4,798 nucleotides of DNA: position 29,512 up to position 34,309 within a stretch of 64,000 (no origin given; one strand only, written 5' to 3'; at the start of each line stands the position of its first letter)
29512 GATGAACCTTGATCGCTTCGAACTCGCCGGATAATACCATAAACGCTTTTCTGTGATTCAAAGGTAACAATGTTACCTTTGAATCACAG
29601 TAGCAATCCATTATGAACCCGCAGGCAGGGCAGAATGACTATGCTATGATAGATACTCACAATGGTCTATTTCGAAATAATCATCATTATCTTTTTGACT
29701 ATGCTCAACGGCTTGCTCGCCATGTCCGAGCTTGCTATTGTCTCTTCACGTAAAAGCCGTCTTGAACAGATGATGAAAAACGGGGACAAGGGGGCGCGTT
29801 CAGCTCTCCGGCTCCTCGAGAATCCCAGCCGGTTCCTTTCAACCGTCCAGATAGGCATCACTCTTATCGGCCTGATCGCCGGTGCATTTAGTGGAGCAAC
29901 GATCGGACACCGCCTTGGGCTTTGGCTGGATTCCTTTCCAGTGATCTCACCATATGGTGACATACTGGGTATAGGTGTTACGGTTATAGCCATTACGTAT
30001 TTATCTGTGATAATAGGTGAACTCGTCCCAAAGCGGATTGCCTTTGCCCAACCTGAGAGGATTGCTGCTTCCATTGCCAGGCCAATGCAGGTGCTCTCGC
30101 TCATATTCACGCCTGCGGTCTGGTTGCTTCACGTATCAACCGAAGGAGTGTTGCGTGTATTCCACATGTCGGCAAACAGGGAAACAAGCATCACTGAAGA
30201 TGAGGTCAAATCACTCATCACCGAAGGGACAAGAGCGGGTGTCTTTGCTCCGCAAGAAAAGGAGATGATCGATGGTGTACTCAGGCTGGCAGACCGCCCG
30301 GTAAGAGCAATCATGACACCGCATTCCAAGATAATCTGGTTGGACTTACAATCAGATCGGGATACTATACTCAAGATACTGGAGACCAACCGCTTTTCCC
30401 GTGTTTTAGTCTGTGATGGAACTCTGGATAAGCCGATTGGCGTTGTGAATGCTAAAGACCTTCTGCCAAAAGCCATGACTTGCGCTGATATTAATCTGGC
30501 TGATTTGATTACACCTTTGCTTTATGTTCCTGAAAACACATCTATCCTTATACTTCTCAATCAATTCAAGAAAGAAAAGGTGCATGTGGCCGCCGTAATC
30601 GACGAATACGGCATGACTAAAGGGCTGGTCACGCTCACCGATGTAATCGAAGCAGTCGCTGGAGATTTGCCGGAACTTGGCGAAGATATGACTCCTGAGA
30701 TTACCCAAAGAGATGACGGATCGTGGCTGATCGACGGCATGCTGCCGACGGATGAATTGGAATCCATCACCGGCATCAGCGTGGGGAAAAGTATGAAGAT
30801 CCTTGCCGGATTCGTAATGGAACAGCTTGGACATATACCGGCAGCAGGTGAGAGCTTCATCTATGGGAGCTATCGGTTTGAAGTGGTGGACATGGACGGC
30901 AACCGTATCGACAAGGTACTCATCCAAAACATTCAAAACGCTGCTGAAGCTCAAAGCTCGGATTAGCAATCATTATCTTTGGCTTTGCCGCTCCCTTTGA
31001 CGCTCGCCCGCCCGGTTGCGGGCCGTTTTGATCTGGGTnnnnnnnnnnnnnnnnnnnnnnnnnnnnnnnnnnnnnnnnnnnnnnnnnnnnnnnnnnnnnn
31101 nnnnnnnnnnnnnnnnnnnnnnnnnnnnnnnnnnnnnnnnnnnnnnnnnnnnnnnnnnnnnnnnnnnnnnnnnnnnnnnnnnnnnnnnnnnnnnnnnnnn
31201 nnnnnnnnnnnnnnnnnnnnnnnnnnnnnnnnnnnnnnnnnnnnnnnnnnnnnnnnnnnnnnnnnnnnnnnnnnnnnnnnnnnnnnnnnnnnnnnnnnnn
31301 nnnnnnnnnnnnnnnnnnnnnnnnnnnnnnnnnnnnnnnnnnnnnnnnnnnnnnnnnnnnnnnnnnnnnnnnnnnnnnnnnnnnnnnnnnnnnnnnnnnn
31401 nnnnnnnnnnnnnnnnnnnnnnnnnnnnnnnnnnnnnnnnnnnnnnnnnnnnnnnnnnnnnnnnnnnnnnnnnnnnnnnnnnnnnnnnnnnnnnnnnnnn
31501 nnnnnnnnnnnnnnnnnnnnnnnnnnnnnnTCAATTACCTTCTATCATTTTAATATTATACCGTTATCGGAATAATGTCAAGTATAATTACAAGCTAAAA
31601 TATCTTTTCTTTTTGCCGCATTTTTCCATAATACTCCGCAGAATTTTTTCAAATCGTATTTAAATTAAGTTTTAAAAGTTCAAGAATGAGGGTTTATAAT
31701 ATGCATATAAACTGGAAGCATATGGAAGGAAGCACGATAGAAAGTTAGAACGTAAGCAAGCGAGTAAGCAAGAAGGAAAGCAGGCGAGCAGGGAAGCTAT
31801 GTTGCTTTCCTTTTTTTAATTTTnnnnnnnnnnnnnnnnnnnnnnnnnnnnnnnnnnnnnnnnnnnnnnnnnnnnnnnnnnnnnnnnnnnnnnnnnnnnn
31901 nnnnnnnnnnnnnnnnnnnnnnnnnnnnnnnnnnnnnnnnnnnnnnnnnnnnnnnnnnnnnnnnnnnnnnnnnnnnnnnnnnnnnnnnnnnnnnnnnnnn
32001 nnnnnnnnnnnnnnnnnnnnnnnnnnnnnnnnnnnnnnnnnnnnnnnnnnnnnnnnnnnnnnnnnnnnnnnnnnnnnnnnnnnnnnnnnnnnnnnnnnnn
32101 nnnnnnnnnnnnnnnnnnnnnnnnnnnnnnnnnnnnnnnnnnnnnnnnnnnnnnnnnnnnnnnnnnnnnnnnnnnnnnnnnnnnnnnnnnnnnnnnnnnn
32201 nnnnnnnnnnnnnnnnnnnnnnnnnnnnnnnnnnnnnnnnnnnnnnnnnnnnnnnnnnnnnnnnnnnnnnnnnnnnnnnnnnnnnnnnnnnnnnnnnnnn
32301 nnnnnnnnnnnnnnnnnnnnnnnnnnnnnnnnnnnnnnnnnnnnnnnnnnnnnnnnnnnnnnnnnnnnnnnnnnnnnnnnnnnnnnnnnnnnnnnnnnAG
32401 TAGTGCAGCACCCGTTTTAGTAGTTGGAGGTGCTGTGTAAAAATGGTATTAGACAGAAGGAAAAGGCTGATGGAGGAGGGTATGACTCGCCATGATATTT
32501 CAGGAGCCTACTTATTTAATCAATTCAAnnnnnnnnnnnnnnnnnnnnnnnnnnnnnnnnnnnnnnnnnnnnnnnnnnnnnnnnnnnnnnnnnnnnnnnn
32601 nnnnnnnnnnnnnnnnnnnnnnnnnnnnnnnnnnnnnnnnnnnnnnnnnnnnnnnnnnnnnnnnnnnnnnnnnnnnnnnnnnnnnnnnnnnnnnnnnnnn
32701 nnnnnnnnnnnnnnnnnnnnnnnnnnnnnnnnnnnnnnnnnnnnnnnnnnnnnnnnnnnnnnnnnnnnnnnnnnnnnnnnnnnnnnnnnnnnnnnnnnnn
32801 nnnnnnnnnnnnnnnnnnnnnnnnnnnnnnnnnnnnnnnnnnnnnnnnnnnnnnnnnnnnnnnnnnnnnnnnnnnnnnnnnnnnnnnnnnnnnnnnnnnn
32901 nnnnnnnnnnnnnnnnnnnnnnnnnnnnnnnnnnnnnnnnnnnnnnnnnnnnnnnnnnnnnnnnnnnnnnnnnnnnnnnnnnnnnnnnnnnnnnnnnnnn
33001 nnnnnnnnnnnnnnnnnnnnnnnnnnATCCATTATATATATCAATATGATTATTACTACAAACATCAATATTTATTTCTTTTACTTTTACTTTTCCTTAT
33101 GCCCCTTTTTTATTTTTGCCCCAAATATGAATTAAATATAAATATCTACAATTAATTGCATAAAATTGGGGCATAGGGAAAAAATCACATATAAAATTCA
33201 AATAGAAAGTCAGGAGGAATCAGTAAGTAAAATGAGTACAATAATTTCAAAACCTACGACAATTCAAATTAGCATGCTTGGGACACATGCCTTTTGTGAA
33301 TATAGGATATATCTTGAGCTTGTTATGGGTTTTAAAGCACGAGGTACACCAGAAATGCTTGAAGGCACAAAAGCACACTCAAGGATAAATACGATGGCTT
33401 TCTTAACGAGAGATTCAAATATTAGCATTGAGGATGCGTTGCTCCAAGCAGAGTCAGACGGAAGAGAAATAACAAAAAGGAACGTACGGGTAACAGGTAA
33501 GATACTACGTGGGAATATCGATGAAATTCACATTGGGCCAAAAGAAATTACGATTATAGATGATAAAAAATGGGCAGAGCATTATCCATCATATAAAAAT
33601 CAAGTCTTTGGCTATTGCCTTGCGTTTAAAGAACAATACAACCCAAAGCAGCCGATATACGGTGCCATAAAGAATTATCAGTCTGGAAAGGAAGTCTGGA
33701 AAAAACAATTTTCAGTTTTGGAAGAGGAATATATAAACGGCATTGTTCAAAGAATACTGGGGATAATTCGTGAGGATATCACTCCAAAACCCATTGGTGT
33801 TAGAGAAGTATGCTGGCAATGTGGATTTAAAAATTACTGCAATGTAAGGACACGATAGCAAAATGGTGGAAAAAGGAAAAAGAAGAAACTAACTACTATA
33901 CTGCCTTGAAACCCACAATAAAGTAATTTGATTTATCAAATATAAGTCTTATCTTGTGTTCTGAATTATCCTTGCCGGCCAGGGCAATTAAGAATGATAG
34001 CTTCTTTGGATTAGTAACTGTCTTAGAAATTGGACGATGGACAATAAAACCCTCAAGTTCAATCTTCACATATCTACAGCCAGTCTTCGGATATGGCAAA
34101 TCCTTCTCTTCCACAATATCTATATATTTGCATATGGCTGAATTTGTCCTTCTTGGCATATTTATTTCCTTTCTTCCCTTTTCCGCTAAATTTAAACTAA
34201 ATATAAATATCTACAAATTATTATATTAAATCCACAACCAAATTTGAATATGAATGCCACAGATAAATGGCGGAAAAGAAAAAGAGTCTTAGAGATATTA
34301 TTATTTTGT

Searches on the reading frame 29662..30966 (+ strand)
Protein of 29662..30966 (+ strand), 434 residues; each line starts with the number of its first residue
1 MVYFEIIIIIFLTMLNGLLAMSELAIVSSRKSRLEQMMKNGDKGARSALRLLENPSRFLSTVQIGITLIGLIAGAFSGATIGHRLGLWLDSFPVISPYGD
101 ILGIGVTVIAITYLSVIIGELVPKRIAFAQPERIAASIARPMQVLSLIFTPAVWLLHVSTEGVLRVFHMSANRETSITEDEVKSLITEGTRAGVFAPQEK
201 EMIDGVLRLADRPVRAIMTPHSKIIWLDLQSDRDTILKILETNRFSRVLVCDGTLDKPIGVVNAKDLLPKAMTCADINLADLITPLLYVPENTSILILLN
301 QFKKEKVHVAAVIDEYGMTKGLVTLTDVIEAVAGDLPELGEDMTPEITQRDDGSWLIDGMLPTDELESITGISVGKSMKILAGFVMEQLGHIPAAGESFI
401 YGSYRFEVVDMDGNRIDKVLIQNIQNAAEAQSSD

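Call 83: find_encoding_contigs(protein=window:29662-30966:+, flank=10000, max_places=6)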
Protein window:29662-30966:+ (434 aa): 1 contig read that carries it; 1 place shown.
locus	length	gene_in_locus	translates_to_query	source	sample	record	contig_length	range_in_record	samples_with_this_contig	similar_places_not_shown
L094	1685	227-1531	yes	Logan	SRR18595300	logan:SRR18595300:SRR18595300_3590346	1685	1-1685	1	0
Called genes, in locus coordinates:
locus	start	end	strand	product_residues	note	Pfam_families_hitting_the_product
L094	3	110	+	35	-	?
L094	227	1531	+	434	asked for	PF01595:CNNM, PF00571:CBS, PF03471:CorC_HlyC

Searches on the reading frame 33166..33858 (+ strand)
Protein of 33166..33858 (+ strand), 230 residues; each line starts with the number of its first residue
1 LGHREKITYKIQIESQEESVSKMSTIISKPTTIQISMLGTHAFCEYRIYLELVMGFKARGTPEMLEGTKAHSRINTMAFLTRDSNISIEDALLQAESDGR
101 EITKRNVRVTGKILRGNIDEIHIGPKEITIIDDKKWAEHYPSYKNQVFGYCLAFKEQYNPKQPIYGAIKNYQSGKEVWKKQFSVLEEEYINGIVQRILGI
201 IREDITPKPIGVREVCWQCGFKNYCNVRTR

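Call 11: search_protein_families(library=pfam, proteins=[window:33166-33858:+], max_evalue=0.01)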
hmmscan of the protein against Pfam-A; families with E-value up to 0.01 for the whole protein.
window:33166-33858:+ (230 aa): 3 families
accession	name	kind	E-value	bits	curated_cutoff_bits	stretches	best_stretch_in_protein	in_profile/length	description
PF01930.23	Cas_Cas4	-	4e-07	30.7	22.7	1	99-225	43-158/160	Domain of unknown function DUF83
PF12705.13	PDDEXK_1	-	5.4e-06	27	22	1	96-226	106-247/247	PD-(D/E)XK nuclease superfamily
PF09810.15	Exo5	-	0.002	18.1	25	0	32-75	13-56/367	Exonuclease V - a 5' deoxyribonuclease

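Call 12: search_protein_families(library=phrogs, proteins=[window:33166-33858:+], max_evalue=0.01)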
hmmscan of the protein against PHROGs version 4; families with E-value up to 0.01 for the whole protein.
window:33166-33858:+ (230 aa): 0 families

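Call 41: search_protein_families(library=ncbifam, proteins=[window:33166-33858:+], max_evalue=0.01)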
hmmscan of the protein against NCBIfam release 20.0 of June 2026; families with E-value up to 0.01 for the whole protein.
window:33166-33858:+ (230 aa): 2 families
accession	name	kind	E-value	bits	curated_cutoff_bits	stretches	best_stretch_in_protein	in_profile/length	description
TIGR00372.1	cas4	equivalog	1e-13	51.5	65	1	33-226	1-179/180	CRISPR-associated protein Cas4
NF049935.1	cas4g_cas1g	exception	8.4e-08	31.1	560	1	33-225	2-189/546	CRISPR-associated endonuclease Cas4g/Cas1g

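Call 47: search_protein_families(library=padloc, proteins=[window:33166-33858:+], max_evalue=0.1)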
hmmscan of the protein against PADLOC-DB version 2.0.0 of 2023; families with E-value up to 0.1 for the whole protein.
window:33166-33858:+ (230 aa): 15 families
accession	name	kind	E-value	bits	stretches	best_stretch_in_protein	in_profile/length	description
PDLC01250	Cas4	-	9.6e-15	53.3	1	33-225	1-167/168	"CAS-I,CAS-II,CAS-III,CAS-IV,CAS-V,CAS-VI; acquisition_associated"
PDLC02083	Cas4_II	-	1.4e-14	52.9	1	33-228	2-186/186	-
PDLC00943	Cas4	-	2.7e-14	51.5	1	33-226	1-179/180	CRISPR-associated protein Cas4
PDLC02034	Cas4d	-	3.6e-10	37.8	1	31-225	4-180/192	-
PDLC02087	Cas4b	-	3.4e-09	35.1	1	104-225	64-188/189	-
PDLC01611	Cas4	-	7.3e-09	34.1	1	41-225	8-156/158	"CAS-I,CAS-II,CAS-III,CAS-IV,CAS-V,CAS-VI; acquisition_associated"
PDLC01447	Cas4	-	1.1e-08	33.7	1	32-227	4-159/161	"CAS-I,CAS-II,CAS-III,CAS-IV,CAS-V,CAS-VI; acquisition_associated"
PDLC01747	Cas1g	-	1.3e-07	28.6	1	34-225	2-176/523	-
PDLC02035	Cas4d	-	2.9e-06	24.9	1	108-225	59-174/196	-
PDLC00944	Cas4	-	1.9e-05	23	1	35-225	3-176/177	Cas4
PDLC01771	Cas4b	-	2e-05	22.8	1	113-227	58-160/162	-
PDLC02085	Cas4a2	-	4.5e-05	21.9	1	106-227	53-163/166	-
PDLC01772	Cas4b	-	0.00096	17.6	1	136-225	76-161/164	-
PDLC02086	Cas4b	-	0.0017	16.5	1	117-226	58-160/161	-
PDLC01775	Cas4c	-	0.0048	15.2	1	151-225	36-108/131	-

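Call 59: find_related_loci(query=window:33166-33858:+, collection=viral_contigs, flank=10000)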
Query window:33166-33858:+ (230 aa) in viral_contigs; peptide patterns used: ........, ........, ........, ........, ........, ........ (x = any residue, [..] = any of these).
10 stretches matched a pattern, but none encodes a relative of the query by tblastn (E <= 1e-3).

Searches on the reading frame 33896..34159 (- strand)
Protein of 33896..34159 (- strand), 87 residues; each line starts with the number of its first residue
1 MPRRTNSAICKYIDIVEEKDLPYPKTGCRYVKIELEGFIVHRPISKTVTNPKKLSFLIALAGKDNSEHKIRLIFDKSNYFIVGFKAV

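Call 11: search_protein_families(library=pfam, proteins=[window:33896-34159:-], max_evalue=0.01)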
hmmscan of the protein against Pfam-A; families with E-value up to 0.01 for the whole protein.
window:33896-34159:- (87 aa): 0 families

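Call 12: search_protein_families(library=phrogs, proteins=[window:33896-34159:-], max_evalue=0.01)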
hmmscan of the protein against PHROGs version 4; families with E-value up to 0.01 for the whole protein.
window:33896-34159:- (87 aa): 0 families

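Call 47: search_protein_families(library=padloc, proteins=[window:33896-34159:-], max_evalue=0.1)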
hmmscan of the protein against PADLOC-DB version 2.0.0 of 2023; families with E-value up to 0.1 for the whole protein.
window:33896-34159:- (87 aa): 1 family
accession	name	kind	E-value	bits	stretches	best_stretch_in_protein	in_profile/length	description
PDLC02680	DndH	-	0.017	10.3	1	25-77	277-329/1567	DndH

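Call 80: search_protein_families(library=pfam, proteins=[window:33896-34159:-], max_evalue=5)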
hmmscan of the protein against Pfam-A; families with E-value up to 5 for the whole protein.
window:33896-34159:- (87 aa): 1 family
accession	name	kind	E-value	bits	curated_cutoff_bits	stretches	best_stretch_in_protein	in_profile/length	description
PF00161.24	RIP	-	0.036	14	21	1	50-86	35-70/197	Ribosome inactivating protein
